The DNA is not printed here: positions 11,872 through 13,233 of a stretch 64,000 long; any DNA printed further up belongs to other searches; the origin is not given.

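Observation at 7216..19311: Predicted UDP-2,3-diamino-2,3-dideoxy-uronic-acid-type pathway plus an ATP-grasp enzyme in a Sulfolobales-like archaeon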

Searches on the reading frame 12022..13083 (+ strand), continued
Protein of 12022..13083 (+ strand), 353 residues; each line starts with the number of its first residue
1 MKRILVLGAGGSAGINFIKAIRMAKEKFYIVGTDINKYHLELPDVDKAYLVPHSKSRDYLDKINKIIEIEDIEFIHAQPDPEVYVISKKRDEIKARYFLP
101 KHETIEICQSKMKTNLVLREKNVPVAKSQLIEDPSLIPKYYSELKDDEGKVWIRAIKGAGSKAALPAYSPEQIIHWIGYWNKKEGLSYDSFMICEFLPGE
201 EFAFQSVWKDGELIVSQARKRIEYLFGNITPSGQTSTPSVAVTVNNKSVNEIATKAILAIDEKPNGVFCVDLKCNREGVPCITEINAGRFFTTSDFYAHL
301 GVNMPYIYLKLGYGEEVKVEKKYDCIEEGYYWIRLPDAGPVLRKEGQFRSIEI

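Call 54: find_encoding_contigs(protein=P0005, flank=10000, max_places=2)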
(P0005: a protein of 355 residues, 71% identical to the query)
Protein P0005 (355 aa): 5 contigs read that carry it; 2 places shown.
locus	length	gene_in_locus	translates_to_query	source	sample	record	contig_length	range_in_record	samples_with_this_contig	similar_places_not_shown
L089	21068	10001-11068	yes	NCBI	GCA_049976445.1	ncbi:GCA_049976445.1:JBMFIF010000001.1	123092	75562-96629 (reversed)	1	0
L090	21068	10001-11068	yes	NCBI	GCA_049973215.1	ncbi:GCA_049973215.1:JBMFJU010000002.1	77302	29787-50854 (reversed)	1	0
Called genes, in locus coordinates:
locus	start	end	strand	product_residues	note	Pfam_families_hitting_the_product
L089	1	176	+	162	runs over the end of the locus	PF01467:CTP_transf_like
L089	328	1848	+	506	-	PF01978:TrmB (faint), PF12802:MarR_2 (faint), PF01409:tRNA-synt_2d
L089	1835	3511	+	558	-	PF18262:PhetRS_B1 (weak), PF03483:B3_4 (weak), PF03484:B5, PF01409:tRNA-synt_2d (weak), PF17759:tRNA_synthFbeta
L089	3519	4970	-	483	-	PF00232:Glyco_hydro_1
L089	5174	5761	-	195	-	PF02585:PIG-L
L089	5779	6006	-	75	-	-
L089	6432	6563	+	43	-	-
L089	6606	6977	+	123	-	-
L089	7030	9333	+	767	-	PF13802:Gal_mutarotas_2, PF01055:Glyco_hydro_31_2nd, PF21365:Glyco_hydro_31_3rd, PF17137:DUF5110 (weak)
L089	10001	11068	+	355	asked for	PF21360:PylC-like_N, PF02655:ATP-grasp_3 (weak), PF15632:ATPgrasp_Ter (weak)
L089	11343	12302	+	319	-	PF02423:OCD_Mu_crystall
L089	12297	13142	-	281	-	PF03446:NAD_binding_2 (weak), PF03807:F420_oxidored, PF02153:PDH_N, PF20463:PDH_C (faint)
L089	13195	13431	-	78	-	PF01817:CM_2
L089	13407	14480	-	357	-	PF01264:Chorismate_synt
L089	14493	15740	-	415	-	PF00275:EPSP_synthase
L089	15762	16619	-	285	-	PF00288:GHMP_kinases_N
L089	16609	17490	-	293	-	PF08501:Shikimate_dh_N, PF18317:SDH_C (weak)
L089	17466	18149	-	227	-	PF01487:DHquinase_I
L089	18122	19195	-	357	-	PF00465:Fe-ADH, PF13685:Fe-ADH_2, PF01761:DHQ_synthase, PF24621:DHQS_C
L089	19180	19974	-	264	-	PF00793:DAHP_synth_1, PF03102:NeuB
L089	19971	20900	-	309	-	PF02779:Transket_pyr, PF02780:Transketolase_C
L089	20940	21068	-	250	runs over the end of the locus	PF00456:Transketolase_N, PF00676:E1_dh (weak), PF13292:DXP_synthase_N (weak)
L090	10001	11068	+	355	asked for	PF21360:PylC-like_N, PF02655:ATP-grasp_3 (weak), PF15632:ATPgrasp_Ter (weak)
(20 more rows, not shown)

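Call 78: list_cluster_members(proteins=[P0043, P0050, P0101, P0006, P0048, P0023, P0024, P0016, P0046, P0086])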
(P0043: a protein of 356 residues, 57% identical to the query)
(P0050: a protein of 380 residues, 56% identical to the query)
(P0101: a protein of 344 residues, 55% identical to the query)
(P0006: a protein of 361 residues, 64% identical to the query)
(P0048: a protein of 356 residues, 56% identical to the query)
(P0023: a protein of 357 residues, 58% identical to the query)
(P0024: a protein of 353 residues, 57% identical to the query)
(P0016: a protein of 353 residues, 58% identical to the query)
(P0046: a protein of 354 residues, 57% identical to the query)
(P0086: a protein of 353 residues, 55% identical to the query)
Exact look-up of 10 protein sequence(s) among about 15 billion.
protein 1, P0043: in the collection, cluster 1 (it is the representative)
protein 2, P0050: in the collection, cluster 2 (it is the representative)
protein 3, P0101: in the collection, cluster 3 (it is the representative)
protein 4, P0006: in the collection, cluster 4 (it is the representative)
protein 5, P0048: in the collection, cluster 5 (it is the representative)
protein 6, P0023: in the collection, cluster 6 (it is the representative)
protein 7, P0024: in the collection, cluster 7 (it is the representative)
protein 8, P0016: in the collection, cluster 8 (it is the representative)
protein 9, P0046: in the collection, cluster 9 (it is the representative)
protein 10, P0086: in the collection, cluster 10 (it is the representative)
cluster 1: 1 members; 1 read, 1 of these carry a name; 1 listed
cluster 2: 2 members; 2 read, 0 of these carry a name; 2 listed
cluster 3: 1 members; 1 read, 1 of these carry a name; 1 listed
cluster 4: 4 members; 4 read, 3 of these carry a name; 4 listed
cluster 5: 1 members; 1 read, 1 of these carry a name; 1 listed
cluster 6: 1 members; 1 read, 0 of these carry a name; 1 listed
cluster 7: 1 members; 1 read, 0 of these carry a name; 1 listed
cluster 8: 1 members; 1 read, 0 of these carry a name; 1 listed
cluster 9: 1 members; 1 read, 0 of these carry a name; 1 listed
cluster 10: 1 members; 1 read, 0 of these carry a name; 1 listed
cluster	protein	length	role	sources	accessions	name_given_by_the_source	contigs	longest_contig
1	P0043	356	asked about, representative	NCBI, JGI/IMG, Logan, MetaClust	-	carbamoyl-phosphate synthase large subunit | \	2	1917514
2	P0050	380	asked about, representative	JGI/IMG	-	-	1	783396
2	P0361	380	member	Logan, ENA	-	-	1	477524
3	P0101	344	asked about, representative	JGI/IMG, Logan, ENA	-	carbamoyl-phosphate synthase large subunit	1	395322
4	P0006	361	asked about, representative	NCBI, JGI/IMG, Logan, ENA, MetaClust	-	glutathione synthase/RimK-type ligase-like ATP-grasp enzyme | \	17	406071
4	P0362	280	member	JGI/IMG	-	hypothetical protein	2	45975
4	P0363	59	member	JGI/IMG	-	hypothetical protein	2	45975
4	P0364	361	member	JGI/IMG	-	-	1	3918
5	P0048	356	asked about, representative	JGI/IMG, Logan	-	carbamoyl-phosphate synthase large subunit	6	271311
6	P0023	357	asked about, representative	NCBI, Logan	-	-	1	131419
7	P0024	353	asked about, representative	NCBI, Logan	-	-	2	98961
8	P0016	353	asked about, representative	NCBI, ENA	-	-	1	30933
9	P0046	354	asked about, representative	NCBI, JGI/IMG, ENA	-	-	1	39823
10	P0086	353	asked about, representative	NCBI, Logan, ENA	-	-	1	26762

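Call 79: find_encoding_contigs(protein=P0043, flank=10000, max_places=1)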
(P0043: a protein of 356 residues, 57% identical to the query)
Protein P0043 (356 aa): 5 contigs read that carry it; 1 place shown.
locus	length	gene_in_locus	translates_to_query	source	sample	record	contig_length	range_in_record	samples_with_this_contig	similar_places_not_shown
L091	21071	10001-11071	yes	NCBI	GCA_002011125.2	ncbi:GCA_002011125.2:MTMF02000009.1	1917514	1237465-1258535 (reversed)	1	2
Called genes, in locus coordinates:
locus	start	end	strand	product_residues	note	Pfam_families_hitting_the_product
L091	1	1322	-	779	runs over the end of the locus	PF01564:Spermine_synth (weak)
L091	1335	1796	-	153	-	PF00885:DMRL_synthase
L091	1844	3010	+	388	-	PF00155:Aminotran_1_2, PF00266:Aminotran_5 (weak), PF01041:DegT_DnrJ_EryC1 (weak)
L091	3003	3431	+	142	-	PF00731:AIRC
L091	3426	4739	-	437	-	PF00753:Lactamase_B, PF12706:Lactamase_B_2, PF19583:ODP (faint), PF22505:RNase_J_b_CASP, PF07521:RMMBL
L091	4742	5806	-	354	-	PF01070:FMN_dh, PF00478:IMPDH (faint), PF01070:FMN_dh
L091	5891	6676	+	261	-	PF01975:SurE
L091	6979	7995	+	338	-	PF00953:Glycos_transf_4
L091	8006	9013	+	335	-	PF01073:3Beta_HSD, PF01370:Epimerase, PF02719:Polysacc_synt_2, PF04321:RmlD_sub_bind, PF05368:NmrA, PF07993:NAD_binding_4, PF13460:NAD_binding_10, PF16363:GDP_Man_Dehyd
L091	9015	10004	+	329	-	PF01408:GFO_IDH_MocA, PF02894:GFO_IDH_MocA_C, PF22725:GFO_IDH_MocA_C3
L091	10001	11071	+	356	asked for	PF21360:PylC-like_N (faint), PF02655:ATP-grasp_3 (faint), PF15632:ATPgrasp_Ter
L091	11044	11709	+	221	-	PF00702:Hydrolase, PF12710:HAD, PF13419:HAD_2, PF13242:Hydrolase_like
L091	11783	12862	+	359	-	PF01041:DegT_DnrJ_EryC1, PF01212:Beta_elim_lyase (weak)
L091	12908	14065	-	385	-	PF13439:Glyco_transf_4, PF13477:Glyco_trans_4_2 (faint), PF13579:Glyco_trans_4_4, PF20706:GT4-conflict, PF00534:Glycos_transf_1, PF13692:Glyco_trans_1_4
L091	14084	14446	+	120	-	-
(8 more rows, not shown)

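Call 80: search_protein_representatives(alignment_id=A1)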
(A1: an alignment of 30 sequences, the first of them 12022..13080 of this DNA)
Query: 30 sequences, 353 profile positions. Proteins with E-value up to 0.001 (for the whole library): 5656; up to 1e-10: 1808; up to 1e-30: 414. The best 150 are listed.
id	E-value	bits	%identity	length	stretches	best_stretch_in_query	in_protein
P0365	3.2e-162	556.1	-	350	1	1-352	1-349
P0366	6.2e-134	463.1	-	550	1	2-351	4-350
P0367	6.8e-132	456.4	-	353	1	1-351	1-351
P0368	7.0e-130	449.7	-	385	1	3-350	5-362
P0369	1.3e-128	445.6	-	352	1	1-347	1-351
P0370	9.1e-126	436.2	-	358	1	4-345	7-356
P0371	8.9e-125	433.0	-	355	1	3-352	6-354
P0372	1.9e-120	418.7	-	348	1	3-343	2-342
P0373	6.8e-119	413.6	-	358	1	4-348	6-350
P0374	6.5e-116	403.8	-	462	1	3-347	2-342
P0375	8.3e-116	403.5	-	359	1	3-344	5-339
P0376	8.6e-115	400.1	-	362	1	1-346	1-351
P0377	2.1e-114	398.8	-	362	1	2-349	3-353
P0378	3.5e-113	394.8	-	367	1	1-350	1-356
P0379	4.8e-113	394.4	-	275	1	3-273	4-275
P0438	8.0e-84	298.3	-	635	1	3-345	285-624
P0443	7.0e-83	295.2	-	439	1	2-348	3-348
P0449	1.1e-81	291.2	-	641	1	4-344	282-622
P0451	5.6e-81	288.9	-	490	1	2-348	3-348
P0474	2.9e-75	270.1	-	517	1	2-348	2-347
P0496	2.4e-70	253.9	-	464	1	8-340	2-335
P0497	3.7e-70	253.3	-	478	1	14-345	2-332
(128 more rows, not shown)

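Call 81: search_protein_families(library=pfam, proteins=[P0438, P0449, P0366, P0474, P0451, P0374, P0443, P0496, P0497, P0115], max_evalue=0.001)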
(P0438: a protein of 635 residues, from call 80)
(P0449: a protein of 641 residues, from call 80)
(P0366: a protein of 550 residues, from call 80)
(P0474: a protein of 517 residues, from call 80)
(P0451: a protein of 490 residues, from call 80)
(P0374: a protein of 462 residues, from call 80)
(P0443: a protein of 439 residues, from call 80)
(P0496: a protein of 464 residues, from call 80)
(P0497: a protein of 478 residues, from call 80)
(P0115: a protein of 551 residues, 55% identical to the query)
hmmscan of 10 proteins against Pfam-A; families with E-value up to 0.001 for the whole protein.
P0438 (635 aa): 3 families
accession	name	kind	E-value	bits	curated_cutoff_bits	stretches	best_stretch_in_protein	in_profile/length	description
PF04909.20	Amidohydro_2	-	2.2e-13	51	26.4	1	42-249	49-285/289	Amidohydrolase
PF21360.3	PylC-like_N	-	4.2e-05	24.1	27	1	297-376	10-89/96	PylC-like, N-terminal domain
PF15632.11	ATPgrasp_Ter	-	0.00016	21.9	29.1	1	537-598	55-112/131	ATP-grasp in the biosynthetic pathway with Ter operon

P0449 (641 aa): 2 families
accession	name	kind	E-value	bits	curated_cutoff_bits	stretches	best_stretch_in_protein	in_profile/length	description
PF22537.1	WbmS-like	-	5.7e-38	131.2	27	1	11-208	2-185/186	Polysaccharide deacetylase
PF15632.11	ATPgrasp_Ter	-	0.00075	19.7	29.1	0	542-592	63-111/131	ATP-grasp in the biosynthetic pathway with Ter operon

P0366 (550 aa): 5 families
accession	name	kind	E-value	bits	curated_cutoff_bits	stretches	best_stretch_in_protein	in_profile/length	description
PF13419.12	HAD_2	-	2.5e-20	73.8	23.8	1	353-530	1-176/178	Haloacid dehalogenase-like hydrolase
PF00702.32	Hydrolase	-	1.7e-13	51.9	26.4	1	350-518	1-183/191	haloacid dehalogenase-like hydrolase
PF02655.19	ATP-grasp_3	-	2.5e-07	31.4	23.2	1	109-290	1-158/160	ATP-grasp domain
PF13535.11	ATP-grasp_4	-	0.00025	21.1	27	0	179-289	43-153/160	ATP-grasp domain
PF12710.13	HAD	-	0.00056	20.8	27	0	354-523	2-189/189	haloacid dehalogenase-like hydrolase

P0474 (517 aa): 3 families
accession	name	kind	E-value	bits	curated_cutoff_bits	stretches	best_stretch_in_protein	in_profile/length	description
PF02655.19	ATP-grasp_3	-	3.9e-06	27.5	23.2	1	108-286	1-155/160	ATP-grasp domain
PF21360.3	PylC-like_N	-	2.9e-05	24.6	27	1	4-90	1-85/96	PylC-like, N-terminal domain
PF13535.11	ATP-grasp_4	-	0.00021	21.4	27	1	184-290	49-154/160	ATP-grasp domain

P0451 (490 aa): 1 family
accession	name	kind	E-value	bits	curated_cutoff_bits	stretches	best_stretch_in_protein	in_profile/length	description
PF21360.3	PylC-like_N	-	0.00024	21.6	27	1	44-92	38-86/96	PylC-like, N-terminal domain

P0374 (462 aa): 4 families
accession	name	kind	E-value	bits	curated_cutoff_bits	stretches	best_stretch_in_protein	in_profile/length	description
PF02655.19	ATP-grasp_3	-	2.7e-06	28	23.2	1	105-283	2-157/160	ATP-grasp domain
PF15632.11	ATPgrasp_Ter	-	5.9e-06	26.5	29.1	1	182-308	3-111/131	ATP-grasp in the biosynthetic pathway with Ter operon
PF21360.3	PylC-like_N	-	8.8e-05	23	27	1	25-91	24-90/96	PylC-like, N-terminal domain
PF13344.12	Hydrolase_6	-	0.00095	19.6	27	0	360-426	1-59/101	Haloacid dehalogenase-like hydrolase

P0443 (439 aa): 1 family
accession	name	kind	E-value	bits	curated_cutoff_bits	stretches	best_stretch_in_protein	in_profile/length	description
PF21360.3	PylC-like_N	-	3.8e-06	27.4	27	1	42-95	36-89/96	PylC-like, N-terminal domain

P0496 (464 aa): 0 families

P0497 (478 aa): 1 family
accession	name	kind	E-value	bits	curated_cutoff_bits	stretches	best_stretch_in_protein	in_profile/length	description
PF02655.19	ATP-grasp_3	-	0.00022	21.8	23.2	1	96-274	1-155/160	ATP-grasp domain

P0115 (551 aa): 4 families
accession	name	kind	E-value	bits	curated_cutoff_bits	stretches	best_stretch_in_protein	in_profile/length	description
PF21360.3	PylC-like_N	-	9.3e-08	32.6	27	1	14-91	11-90/96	PylC-like, N-terminal domain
PF15632.11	ATPgrasp_Ter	-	3e-06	27.5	29.1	1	188-317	4-115/131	ATP-grasp in the biosynthetic pathway with Ter operon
PF02655.19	ATP-grasp_3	-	2e-05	25.2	23.2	1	104-284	1-154/160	ATP-grasp domain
PF13419.12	HAD_2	-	0.00053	20.6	23.8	0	361-517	2-177/178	Haloacid dehalogenase-like hydrolase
